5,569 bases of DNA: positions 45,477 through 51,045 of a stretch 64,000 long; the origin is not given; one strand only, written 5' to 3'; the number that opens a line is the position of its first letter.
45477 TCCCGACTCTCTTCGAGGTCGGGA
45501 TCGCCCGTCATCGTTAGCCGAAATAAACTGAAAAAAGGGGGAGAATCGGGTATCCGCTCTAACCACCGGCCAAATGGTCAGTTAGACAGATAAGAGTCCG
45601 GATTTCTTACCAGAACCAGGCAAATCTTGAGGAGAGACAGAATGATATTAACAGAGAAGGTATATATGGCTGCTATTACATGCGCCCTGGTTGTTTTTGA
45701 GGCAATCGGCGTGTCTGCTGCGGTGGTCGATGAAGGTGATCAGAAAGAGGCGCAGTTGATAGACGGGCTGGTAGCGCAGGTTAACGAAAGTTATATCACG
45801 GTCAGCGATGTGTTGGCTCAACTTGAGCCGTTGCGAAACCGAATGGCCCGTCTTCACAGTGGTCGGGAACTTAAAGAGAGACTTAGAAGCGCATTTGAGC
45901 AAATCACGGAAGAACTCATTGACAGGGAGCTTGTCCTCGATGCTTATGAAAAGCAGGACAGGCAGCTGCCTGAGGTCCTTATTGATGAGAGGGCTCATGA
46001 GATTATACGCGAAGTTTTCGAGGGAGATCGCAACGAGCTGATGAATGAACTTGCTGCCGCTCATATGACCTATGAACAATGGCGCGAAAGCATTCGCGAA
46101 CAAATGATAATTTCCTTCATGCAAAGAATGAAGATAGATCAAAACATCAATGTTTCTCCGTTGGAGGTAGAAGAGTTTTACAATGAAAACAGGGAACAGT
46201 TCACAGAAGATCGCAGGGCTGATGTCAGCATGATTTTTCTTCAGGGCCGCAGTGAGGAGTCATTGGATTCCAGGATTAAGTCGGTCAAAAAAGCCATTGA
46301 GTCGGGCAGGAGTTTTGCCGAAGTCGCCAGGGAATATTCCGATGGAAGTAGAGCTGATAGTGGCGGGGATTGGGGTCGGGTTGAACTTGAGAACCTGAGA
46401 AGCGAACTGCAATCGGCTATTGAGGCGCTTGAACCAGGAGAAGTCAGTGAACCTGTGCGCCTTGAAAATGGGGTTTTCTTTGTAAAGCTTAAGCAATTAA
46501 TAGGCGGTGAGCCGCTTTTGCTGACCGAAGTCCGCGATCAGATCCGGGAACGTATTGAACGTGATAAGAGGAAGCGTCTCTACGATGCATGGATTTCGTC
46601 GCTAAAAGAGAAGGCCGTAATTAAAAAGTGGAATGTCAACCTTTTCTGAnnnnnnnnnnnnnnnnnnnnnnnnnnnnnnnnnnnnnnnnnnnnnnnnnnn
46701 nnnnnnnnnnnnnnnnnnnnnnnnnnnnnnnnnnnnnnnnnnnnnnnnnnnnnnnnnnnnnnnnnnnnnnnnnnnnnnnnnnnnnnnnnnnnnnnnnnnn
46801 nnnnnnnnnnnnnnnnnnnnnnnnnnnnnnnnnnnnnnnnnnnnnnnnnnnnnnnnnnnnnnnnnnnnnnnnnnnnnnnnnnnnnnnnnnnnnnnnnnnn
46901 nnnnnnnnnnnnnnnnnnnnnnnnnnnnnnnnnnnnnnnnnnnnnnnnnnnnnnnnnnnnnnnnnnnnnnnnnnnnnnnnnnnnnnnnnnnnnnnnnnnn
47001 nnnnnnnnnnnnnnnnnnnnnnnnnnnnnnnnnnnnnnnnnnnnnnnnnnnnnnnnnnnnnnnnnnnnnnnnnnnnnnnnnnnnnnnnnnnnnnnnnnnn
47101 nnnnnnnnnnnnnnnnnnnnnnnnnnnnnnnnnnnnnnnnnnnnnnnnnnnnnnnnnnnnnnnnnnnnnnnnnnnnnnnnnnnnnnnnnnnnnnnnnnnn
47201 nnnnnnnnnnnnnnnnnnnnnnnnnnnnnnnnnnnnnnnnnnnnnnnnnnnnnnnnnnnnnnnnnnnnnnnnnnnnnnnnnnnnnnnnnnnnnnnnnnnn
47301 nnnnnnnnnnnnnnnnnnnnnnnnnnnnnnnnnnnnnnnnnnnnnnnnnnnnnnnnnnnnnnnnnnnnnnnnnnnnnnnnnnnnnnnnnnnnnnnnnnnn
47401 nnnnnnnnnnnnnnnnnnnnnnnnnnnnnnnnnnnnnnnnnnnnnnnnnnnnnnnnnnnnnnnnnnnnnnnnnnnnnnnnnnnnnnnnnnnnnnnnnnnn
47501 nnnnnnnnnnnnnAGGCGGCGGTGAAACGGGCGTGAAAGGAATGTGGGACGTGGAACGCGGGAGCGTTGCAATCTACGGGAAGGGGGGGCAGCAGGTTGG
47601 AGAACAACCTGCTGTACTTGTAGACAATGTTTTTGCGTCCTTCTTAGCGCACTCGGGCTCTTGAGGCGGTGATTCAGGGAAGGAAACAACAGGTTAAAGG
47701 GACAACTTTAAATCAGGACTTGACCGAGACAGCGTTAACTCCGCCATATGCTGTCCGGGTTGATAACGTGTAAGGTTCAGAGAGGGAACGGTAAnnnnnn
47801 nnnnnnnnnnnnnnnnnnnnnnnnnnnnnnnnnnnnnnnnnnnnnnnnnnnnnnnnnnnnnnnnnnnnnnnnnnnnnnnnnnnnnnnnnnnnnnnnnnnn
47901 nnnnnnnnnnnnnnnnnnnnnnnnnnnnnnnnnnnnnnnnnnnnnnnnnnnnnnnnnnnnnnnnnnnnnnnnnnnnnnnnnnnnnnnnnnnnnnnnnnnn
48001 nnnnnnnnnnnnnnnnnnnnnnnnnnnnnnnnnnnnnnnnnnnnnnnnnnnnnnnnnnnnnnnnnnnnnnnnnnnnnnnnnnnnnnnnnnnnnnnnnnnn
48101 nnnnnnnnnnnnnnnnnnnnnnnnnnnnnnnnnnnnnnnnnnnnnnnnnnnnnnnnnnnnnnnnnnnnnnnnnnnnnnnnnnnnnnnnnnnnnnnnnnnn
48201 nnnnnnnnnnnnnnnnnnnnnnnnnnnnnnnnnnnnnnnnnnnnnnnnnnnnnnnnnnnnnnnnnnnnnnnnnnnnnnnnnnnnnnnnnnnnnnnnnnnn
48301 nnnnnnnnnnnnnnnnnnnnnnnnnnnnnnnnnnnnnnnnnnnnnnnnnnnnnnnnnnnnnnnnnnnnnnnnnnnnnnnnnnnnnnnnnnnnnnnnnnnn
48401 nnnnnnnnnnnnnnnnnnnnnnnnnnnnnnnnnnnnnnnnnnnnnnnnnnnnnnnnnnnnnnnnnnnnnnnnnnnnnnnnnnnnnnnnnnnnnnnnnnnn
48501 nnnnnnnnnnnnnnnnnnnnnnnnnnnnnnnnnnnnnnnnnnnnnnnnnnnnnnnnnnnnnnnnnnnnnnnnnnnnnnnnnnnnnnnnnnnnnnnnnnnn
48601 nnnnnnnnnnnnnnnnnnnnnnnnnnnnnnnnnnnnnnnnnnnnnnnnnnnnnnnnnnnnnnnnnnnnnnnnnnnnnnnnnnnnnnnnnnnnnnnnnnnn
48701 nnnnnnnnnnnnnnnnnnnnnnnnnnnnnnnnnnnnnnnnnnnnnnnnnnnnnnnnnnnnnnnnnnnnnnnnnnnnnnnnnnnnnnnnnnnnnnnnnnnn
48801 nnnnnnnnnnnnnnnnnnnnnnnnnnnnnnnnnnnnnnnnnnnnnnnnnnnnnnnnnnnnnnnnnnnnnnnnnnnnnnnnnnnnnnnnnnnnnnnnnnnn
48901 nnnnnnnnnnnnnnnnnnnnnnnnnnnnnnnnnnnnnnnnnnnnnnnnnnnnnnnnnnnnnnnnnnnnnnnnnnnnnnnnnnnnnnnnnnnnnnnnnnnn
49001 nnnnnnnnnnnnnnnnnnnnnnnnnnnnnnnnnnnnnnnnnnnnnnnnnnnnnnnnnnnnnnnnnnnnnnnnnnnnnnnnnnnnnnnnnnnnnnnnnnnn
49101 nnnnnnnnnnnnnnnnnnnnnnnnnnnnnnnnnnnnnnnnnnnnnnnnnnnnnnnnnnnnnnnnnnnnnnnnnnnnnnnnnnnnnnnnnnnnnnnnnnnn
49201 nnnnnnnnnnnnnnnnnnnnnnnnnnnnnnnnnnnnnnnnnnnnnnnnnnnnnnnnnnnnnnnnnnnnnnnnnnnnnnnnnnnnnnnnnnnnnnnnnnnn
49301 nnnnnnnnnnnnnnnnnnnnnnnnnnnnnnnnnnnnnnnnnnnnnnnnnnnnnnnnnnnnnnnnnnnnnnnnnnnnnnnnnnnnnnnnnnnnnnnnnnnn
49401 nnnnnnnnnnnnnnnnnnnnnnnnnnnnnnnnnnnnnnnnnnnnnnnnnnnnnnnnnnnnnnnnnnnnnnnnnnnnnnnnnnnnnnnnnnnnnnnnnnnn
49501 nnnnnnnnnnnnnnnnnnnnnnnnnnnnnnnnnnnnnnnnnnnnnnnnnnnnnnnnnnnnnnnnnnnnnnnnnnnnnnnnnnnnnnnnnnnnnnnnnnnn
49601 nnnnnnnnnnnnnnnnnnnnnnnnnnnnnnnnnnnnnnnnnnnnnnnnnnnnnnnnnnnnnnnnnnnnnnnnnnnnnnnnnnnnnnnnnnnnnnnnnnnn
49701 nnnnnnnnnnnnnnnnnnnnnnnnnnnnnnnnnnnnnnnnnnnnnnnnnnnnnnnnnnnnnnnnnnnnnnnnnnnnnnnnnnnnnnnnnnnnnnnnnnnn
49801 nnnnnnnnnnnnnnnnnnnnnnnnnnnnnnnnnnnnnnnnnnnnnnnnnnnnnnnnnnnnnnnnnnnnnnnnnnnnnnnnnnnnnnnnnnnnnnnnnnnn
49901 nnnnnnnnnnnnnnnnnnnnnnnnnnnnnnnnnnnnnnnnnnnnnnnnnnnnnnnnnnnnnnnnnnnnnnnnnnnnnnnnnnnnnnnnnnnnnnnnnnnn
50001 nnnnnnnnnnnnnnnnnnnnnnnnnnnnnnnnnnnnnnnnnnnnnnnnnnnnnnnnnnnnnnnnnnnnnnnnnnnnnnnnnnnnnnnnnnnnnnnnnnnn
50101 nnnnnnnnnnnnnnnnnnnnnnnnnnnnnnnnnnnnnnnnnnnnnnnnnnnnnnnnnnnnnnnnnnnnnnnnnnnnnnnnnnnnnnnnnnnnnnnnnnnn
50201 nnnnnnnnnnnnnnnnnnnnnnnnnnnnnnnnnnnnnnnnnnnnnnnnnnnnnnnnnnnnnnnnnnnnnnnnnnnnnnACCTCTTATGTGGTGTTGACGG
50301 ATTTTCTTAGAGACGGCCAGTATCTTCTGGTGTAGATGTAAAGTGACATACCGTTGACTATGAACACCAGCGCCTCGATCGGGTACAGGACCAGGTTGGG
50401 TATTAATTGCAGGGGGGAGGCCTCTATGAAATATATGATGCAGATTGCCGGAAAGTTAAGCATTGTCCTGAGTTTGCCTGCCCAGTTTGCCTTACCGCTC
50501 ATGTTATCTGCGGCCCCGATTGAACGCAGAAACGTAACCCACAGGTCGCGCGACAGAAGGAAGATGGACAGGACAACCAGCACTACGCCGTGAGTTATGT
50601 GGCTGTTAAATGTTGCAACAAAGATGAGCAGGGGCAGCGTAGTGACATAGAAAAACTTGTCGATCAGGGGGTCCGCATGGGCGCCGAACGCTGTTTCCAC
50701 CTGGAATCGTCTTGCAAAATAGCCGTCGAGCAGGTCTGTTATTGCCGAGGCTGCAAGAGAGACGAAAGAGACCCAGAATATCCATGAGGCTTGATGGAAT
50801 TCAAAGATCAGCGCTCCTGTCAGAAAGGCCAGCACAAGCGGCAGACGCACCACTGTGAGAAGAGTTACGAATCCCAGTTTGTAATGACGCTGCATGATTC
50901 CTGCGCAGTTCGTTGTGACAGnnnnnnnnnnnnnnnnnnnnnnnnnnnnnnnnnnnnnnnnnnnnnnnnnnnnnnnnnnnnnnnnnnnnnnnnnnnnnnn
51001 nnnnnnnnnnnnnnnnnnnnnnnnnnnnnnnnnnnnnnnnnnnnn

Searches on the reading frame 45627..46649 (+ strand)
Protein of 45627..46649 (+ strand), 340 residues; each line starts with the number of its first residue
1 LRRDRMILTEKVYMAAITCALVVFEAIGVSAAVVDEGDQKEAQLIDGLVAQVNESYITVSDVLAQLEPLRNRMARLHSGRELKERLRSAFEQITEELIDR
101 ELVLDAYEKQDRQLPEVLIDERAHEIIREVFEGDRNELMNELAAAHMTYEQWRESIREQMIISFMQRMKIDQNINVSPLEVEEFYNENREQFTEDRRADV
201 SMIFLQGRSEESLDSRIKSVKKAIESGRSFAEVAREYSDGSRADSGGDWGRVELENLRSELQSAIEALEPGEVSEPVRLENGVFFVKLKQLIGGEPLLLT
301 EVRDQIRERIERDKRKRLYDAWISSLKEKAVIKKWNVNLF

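Call 54: search_protein_families(library=ncbifam, proteins=[window:45627-46649:+], max_evalue=1e-20)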
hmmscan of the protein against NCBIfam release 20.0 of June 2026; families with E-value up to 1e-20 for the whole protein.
window:45627-46649:+ (340 aa): 1 family
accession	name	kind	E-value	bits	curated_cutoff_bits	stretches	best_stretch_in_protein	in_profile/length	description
NF000809.0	PRK00059.1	equivalog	1.7e-31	109.9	303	1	46-339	35-335/336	peptidylprolyl isomerase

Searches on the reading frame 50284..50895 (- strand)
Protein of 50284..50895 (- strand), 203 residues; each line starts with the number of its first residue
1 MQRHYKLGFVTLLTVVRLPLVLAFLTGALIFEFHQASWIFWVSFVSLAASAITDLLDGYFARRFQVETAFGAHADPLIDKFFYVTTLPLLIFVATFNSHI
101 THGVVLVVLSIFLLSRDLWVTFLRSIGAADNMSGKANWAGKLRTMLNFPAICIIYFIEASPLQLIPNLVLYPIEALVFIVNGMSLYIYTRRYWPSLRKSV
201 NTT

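Call 75: search_protein_families(library=pfam, proteins=[window:50284-50895:-], max_evalue=1e-8)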
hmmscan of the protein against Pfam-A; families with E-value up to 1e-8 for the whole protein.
window:50284-50895:- (203 aa): 1 family
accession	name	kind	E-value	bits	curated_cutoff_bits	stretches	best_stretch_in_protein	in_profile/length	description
PF01066.26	CDP-OH_P_transf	-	2.8e-22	80.2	22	1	12-165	6-138/152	CDP-alcohol phosphatidyltransferase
